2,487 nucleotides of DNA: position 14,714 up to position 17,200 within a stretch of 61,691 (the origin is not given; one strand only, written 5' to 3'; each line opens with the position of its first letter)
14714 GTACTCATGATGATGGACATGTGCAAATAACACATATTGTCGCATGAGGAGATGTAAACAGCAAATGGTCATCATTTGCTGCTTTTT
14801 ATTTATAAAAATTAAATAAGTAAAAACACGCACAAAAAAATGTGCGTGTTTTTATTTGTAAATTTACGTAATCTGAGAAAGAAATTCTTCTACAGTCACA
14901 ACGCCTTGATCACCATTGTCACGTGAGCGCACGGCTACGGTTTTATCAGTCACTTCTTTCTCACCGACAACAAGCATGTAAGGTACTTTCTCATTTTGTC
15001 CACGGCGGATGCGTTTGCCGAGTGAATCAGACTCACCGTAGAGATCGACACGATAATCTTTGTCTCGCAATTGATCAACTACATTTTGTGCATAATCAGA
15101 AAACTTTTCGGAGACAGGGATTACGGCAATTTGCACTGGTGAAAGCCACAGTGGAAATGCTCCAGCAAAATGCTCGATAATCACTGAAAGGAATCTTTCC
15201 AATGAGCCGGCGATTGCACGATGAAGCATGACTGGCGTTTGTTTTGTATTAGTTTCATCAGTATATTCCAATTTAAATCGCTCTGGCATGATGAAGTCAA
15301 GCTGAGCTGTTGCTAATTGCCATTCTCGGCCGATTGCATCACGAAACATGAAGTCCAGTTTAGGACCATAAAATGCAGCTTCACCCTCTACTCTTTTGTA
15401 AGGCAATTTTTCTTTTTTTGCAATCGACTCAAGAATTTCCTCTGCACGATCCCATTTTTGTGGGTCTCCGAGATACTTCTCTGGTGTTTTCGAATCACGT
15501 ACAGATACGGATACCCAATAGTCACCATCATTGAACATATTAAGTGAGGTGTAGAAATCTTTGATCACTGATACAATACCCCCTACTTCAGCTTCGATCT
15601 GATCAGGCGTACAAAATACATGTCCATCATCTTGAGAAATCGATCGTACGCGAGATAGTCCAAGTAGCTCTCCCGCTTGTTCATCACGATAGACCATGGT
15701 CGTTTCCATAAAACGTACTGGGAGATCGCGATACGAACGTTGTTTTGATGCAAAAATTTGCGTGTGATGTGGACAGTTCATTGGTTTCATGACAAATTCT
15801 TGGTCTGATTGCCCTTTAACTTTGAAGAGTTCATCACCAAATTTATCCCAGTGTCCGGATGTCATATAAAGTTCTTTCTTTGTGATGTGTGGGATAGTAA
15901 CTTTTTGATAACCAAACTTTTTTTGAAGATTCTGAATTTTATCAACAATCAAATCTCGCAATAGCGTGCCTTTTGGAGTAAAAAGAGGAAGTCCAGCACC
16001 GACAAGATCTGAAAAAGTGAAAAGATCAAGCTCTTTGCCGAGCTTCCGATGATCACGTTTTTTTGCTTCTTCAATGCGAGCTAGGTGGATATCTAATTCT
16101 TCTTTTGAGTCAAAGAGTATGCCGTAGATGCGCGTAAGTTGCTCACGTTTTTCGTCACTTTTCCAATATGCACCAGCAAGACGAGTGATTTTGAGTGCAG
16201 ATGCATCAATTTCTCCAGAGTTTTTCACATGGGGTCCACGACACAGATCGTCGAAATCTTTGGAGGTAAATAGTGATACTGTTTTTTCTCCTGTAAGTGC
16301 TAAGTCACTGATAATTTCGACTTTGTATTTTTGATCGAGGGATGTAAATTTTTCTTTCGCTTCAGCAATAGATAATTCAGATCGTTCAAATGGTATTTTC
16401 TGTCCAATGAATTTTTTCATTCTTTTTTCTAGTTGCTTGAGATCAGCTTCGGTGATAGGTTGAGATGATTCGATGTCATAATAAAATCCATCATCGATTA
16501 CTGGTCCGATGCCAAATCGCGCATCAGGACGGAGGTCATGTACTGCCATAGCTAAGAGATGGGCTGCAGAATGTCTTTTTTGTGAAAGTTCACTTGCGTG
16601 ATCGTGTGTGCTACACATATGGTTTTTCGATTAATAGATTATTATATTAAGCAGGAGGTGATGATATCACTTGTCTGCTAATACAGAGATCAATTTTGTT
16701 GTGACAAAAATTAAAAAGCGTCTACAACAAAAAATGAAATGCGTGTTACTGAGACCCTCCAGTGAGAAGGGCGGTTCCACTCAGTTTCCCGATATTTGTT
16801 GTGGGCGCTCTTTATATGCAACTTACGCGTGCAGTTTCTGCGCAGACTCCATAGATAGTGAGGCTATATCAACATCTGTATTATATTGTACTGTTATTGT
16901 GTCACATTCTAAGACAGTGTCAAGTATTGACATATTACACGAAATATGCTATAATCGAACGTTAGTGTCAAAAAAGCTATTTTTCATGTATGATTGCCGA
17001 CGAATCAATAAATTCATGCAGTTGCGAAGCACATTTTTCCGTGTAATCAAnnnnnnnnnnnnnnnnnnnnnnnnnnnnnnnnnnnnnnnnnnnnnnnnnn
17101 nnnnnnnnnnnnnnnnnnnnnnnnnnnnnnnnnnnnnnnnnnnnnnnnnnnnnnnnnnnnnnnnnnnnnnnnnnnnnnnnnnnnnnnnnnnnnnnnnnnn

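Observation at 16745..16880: Thr T-box riboswitch with an ultrashort stem I upstream of thrS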

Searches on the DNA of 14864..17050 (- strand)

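Call 4: search_rna_families(source=window, start=16550, end=17050, threshold=evalue, max_evalue=10, show_alignments=4)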
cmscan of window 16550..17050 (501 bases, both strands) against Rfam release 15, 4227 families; matches with E-value up to 10: 6.
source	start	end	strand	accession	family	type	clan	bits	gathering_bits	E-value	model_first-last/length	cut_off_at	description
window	16747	16881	-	RF00230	T-box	Cis-reg; leader;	-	26.4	93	0.00053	1-219/219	no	T-box leader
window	16653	16724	+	RF01280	snoR14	Gene; snRNA; snoRNA; CD-box;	CL00076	20.3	40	0.21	1-84/84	no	Small nucleolar RNA snoR14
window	16694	16731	+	RF00053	mir-7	Gene; miRNA;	-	15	51.8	3.8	30-64/91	no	mir-7 microRNA precursor family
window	16695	16732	-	RF00053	mir-7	Gene; miRNA;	-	14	51.8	7.4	30-64/91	no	mir-7 microRNA precursor family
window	16623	16694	-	RF02350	psRNA6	Gene; sRNA;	-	9.9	60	2.3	1-333/333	no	Nitrosomonas sRNA psRNA6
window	16865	16939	-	RF02350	psRNA6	Gene; sRNA;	-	8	60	9.5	1-333/333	no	Nitrosomonas sRNA psRNA6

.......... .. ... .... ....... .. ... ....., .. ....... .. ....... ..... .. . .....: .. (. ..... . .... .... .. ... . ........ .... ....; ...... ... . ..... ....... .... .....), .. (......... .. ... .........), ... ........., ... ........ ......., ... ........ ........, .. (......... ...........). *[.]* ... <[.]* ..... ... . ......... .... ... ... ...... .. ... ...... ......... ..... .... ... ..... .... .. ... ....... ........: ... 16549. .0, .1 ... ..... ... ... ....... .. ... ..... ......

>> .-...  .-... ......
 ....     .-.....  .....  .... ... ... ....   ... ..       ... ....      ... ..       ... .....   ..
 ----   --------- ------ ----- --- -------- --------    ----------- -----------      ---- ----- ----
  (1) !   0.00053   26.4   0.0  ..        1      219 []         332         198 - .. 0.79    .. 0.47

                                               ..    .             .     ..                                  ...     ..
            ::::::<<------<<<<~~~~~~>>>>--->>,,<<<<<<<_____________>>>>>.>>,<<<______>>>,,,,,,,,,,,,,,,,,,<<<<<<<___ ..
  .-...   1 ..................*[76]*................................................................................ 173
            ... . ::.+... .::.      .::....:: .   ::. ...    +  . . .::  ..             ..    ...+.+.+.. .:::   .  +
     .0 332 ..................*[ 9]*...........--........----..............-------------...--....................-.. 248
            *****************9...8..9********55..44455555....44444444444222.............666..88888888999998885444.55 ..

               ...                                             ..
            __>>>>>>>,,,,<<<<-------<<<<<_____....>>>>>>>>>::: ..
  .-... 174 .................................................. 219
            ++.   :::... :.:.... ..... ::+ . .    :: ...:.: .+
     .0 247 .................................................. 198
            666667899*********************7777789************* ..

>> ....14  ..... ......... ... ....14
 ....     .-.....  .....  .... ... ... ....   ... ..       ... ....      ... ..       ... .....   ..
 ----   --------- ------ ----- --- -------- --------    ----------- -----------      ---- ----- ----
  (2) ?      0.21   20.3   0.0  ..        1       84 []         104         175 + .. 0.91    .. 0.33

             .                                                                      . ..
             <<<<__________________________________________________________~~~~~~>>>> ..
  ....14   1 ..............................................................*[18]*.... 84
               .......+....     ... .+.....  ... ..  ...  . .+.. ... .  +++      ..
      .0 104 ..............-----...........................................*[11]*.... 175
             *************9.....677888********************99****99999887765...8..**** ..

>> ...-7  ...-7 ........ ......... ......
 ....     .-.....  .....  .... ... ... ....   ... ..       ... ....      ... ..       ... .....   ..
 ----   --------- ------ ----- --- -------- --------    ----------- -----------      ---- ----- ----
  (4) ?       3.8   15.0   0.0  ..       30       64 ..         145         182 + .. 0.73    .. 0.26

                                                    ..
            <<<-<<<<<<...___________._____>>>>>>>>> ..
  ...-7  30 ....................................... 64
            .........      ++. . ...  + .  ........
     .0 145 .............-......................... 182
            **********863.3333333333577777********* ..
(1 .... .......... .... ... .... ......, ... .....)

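Call 40: build_rna_model(alignment_id=A3, structure=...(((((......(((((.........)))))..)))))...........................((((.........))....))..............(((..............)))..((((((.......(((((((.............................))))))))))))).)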
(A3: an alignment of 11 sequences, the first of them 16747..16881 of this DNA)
Model R1 built from alignment A3 (11 sequences, 187 columns); structure: as given.
model positions 136; base pairs 30; branch points 3; effective number of sequences 1.56; information 0.59 bits per position. Calibrated on 0.2 Mb of random sequence (short: E-values are rough).
structure used (alignment columns):
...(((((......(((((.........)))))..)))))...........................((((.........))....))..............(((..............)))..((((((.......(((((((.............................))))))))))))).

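Call 41: search_with_rna_model(model_id=R1, sources=[window, L001, L002, L003, L004, L005, L006, L007, L008, L009, L010, L011, L012, L013, L014, L015, L016, L017, L018, L019, L020, L021, L022, L023, L024, L025, L026, L027, L028, L029, L030, L031, L032, L033, L034, L035, L036, L037, L038, L039, L040, L041, L042, L043, L044, L045, L046, L047, L048, L049, L050, L051, L052, L053, L054, L055, L056, L057, L058, L059, L060, L061, L062, L063, L064, L065, L066, L067, L068, L069, L070, L071, L072, L073, L074, L075, L076, L077, L078, L079, L080, L161, L162, L164, L166, L167, L168, L169, L170], max_evalue=1)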
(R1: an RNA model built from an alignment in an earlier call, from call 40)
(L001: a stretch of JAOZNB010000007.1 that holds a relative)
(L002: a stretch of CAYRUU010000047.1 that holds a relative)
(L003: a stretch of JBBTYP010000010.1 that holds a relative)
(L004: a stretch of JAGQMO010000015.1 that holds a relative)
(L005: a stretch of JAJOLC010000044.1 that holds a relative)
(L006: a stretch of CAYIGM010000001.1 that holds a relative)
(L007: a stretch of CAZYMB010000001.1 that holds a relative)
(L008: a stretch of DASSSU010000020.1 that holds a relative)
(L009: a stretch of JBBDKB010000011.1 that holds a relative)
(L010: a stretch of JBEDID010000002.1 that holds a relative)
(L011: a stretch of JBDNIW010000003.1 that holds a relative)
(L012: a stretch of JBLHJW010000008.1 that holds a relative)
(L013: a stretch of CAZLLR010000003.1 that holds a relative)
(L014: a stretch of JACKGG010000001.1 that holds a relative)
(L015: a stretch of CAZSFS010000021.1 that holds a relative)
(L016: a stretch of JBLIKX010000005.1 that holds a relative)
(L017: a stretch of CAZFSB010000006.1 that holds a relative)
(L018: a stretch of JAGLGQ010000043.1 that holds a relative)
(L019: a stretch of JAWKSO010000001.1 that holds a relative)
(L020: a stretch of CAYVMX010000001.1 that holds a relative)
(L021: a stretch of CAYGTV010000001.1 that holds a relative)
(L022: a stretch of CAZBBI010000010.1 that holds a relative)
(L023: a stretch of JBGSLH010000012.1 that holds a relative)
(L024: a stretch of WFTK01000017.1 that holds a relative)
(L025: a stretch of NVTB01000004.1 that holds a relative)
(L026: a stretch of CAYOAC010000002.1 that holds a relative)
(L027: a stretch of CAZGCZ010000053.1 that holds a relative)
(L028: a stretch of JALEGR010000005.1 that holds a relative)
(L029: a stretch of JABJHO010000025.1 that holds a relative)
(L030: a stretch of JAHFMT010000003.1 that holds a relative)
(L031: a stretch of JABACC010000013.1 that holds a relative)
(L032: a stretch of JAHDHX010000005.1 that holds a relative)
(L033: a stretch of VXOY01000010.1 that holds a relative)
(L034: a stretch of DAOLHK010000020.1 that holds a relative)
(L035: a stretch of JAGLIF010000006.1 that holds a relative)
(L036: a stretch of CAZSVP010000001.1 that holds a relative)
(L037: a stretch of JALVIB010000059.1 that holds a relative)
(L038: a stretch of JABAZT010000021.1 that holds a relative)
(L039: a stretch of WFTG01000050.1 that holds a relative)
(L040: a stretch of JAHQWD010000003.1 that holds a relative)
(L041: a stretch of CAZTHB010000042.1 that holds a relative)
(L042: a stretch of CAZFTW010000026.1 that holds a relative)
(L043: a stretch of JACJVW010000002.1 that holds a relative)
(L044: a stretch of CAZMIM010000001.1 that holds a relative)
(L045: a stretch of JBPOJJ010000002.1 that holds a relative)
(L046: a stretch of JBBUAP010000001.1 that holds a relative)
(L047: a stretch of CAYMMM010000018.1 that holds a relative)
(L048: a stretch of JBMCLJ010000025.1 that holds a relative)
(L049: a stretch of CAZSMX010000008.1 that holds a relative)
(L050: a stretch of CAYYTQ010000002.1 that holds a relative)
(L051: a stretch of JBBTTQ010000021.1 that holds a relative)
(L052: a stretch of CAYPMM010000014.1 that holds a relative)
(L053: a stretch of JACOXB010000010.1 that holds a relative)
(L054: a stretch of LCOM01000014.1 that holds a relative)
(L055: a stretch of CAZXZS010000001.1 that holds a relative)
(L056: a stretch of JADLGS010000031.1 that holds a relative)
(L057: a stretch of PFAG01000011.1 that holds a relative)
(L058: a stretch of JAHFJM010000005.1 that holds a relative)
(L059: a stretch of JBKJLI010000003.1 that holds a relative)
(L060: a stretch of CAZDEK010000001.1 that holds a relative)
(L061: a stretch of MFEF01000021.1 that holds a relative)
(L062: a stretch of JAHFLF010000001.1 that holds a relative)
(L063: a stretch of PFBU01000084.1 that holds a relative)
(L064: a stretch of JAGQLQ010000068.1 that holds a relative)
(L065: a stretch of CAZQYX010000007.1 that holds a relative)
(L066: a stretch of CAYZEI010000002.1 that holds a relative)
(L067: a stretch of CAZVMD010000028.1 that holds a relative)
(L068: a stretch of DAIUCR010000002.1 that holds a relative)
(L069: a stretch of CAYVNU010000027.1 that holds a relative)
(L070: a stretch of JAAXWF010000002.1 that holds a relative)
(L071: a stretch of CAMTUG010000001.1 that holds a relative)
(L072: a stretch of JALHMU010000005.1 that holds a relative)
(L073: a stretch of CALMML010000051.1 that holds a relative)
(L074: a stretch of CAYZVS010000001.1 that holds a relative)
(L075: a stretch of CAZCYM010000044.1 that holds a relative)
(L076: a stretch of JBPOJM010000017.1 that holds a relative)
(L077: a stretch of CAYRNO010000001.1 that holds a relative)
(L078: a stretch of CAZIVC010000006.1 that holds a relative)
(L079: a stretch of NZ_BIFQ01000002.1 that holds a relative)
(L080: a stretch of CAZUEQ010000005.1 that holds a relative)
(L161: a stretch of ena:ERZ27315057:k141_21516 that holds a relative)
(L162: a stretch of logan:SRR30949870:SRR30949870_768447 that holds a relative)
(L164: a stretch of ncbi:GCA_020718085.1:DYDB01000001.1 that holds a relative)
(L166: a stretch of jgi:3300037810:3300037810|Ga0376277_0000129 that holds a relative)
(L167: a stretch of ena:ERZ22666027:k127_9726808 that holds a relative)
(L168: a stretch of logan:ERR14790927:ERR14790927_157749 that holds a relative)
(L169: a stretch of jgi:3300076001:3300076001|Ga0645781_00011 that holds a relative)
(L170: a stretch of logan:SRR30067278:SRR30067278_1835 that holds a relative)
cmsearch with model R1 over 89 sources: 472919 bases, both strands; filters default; matches with E-value up to 1: 42.
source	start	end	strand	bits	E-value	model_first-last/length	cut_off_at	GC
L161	1765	1898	+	143.6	6.5e-37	1-136/136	no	0.45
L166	1553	1691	+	140.7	4.2e-36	1-136/136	no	0.48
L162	1443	1576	+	139.9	6.8e-36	1-136/136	no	0.52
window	16747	16881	-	137.7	2.6e-35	1-136/136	no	0.47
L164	1765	1898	+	133.7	3.3e-34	1-136/136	no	0.53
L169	1791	1930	+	132.3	7.9e-34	1-136/136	no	0.49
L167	1660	1791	+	126.4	3.2e-32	1-136/136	no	0.52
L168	1702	1841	+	122.5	3.7e-31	1-136/136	no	0.51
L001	1069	1223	+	112.8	1.7e-28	1-136/136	no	0.42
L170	1782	1938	+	105.4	1.7e-26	1-136/136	no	0.61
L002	1148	1324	+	86.9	1.9e-21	1-136/136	no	0.54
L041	1258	1384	+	50.9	1.3e-11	1-136/136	no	0.54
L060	1335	1462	+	49.8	2.6e-11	1-136/136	no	0.63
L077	1316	1436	+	47.4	1.1e-10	1-136/136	no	0.5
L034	1339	1459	+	44.9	5.4e-10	1-136/136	no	0.5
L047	1318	1452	+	44.2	8.8e-10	1-136/136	no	0.53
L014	1009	1135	+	44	9.9e-10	1-136/136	no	0.49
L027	325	450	+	40.5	8.9e-09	1-136/136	no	0.52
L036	1314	1447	+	38.7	2.7e-08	1-136/136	no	0.52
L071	1311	1441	+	35.9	1.6e-07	1-136/136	no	0.6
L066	1217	1381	+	33.6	6.5e-07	1-136/136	no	0.44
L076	1336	1442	+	33.3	8e-07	1-136/136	no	0.63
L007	1312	1457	+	31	3.4e-06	1-136/136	no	0.45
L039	1323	1429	+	30.6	4.5e-06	1-136/136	no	0.35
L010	90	221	+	29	1.2e-05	1-136/136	no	0.44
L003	1290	1438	+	28.2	2e-05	1-136/136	no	0.5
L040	1318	1441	+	28.1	2.1e-05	1-136/136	no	0.52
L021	1051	1183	+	27.9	2.4e-05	1-136/136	no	0.53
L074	1308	1431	+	26.1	7.5e-05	1-136/136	no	0.55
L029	1324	1415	+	23.3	0.00042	1-136/136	no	0.39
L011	1297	1451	+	23.2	0.00046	1-136/136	no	0.54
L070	1331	1443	+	21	0.0018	1-136/136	no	0.45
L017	925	1055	+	20.3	0.0028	1-136/136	no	0.6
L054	1307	1431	+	19.6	0.0043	1-136/136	no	0.5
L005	1282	1420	+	18.6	0.0082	1-136/136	no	0.45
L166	1661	1768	-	16.8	0.026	1-136/136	no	0.42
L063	1271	1306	+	14.8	0.091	99-133/136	no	0.58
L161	1861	2002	-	13.9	0.16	1-136/136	no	0.31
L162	1575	1654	-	13.8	0.17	1-136/136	no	0.26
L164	1871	1999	-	13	0.27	1-136/136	no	0.3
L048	1369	1399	+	11.3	0.83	99-133/136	no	0.52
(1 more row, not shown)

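Call 42: search_with_rna_model(model_id=R1, sources=[L081, L082, L083, L084, L085, L086, L087, L088, L089, L090, L091, L092, L093, L094, L095, L096, L097, L098, L099, L100, L101, L102, L103, L104, L105, L106, L107, L108, L109, L110, L111, L112, L113, L114, L115, L116, L117, L118, L119, L120, L121, L122, L123, L124, L125, L126, L127, L128, L129, L130, L131, L132, L133, L134, L135, L136, L137, L138, L139, L140, L141, L142, L143, L144, L145, L146, L147, L148, L149, L150, L151, L152, L153, L154, L155, L156, L157, L158, L159, L160], max_evalue=1)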
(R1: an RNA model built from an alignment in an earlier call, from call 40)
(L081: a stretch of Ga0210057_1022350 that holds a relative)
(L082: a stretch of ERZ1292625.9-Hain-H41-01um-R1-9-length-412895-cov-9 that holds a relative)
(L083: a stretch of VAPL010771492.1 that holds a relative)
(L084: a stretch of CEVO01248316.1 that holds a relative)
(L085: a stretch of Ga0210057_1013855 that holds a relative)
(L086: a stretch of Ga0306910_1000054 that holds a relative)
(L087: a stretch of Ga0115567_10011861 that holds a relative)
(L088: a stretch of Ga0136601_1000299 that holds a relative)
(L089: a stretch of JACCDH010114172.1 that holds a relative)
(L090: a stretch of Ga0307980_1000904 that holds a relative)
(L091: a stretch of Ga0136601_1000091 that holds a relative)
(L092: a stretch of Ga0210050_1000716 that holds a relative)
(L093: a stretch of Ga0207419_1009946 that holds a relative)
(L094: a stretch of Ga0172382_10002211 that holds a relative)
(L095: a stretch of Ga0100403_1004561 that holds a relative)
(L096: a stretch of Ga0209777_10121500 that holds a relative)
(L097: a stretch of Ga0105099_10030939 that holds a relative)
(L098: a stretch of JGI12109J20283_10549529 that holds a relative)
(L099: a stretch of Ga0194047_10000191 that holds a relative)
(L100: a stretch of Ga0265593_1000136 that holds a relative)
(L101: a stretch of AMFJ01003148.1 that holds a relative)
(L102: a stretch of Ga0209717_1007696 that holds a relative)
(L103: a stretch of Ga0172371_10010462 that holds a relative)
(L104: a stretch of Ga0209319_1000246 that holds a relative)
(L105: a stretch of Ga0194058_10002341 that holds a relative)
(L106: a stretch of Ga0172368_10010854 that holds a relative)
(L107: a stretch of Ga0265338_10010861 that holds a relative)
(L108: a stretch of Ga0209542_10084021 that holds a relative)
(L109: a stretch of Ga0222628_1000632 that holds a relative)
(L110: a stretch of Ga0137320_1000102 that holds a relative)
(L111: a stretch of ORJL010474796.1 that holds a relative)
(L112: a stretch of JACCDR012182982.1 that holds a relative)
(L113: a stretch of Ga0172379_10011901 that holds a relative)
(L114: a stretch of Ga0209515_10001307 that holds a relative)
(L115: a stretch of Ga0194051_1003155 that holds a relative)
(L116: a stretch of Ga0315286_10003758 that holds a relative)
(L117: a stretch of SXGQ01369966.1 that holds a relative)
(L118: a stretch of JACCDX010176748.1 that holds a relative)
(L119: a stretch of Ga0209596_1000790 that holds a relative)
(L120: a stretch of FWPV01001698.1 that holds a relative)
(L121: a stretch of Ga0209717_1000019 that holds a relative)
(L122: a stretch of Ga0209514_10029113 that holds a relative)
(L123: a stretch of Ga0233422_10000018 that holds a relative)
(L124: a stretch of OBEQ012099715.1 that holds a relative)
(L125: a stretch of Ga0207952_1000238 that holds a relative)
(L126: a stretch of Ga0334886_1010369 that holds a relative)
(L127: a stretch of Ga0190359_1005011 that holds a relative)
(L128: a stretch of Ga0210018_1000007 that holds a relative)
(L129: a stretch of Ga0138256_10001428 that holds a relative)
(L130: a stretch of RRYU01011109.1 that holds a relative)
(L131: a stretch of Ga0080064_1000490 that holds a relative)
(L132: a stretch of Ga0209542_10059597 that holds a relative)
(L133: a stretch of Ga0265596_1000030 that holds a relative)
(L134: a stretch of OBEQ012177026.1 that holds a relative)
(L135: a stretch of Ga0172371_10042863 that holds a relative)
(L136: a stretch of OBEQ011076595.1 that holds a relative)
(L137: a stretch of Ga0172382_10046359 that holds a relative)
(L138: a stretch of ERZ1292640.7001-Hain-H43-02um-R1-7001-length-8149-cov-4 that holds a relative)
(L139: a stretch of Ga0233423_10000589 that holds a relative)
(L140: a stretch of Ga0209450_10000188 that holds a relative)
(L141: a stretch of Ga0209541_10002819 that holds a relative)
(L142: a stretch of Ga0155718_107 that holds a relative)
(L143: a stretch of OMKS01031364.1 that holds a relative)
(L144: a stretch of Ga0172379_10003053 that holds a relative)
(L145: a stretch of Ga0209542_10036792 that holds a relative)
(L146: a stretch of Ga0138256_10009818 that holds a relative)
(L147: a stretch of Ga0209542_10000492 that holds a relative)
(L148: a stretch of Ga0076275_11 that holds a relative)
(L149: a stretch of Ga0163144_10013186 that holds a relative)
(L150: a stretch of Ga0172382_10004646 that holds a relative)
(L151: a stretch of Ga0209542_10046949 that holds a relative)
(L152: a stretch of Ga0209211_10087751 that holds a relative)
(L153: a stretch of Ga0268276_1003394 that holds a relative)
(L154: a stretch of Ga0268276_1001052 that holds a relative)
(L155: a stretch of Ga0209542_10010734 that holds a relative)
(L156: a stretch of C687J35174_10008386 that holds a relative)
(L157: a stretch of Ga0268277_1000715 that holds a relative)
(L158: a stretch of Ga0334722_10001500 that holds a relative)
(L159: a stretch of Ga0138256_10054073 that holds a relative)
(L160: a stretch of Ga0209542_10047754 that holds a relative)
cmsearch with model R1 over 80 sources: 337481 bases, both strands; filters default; matches with E-value up to 1: 30.
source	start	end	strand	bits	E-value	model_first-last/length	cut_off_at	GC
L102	1286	1419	+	79.1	1.8e-19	1-136/136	no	0.56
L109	1293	1419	+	79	1.9e-19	1-136/136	no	0.49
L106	1208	1333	+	76.4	1e-18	1-136/136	no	0.5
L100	1206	1333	+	72.9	8.9e-18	1-136/136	no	0.48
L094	1216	1350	+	60.8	1.8e-14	1-136/136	no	0.49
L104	768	896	+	56.3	3.1e-13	1-136/136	no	0.45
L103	1137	1262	+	54.5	9.6e-13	1-136/136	no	0.45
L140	1340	1461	+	51.3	7.1e-12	1-136/136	no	0.52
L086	988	1128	+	51.3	7.2e-12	1-136/136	no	0.48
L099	1032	1176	+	50.9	9e-12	1-136/136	no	0.49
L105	459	591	+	49.8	1.9e-11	1-136/136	no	0.51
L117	1341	1461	+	48.4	4.4e-11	1-136/136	no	0.5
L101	1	64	+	45.4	2.8e-10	67-136/136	5'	0.45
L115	1306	1432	+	45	3.7e-10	1-136/136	no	0.52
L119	1318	1444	+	44.2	6.1e-10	1-136/136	no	0.51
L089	993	1129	+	42.9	1.4e-09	1-136/136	no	0.36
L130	129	273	+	39.6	1.1e-08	1-136/136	no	0.48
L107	1256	1409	+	33.8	4.3e-07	1-136/136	no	0.63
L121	1299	1436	+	33.6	4.7e-07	1-136/136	no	0.5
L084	1276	1419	+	32.8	7.9e-07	1-136/136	no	0.43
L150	1299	1460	+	31.8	1.4e-06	1-136/136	no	0.48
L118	1305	1427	+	30.1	4.3e-06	1-136/136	no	0.45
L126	1276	1418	+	29.9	4.8e-06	1-136/136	no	0.38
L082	1290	1438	+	28.2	1.4e-05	1-136/136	no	0.5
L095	128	240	+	26.5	4.2e-05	1-136/136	no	0.44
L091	1282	1423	+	26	5.6e-05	1-136/136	no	0.36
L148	1187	1362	+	25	0.00011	1-136/136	no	0.46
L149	1340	1435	+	24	0.00019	1-136/136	no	0.44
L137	840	977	+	19.5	0.0033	1-136/136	no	0.46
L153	707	824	+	14.2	0.097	1-136/136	no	0.43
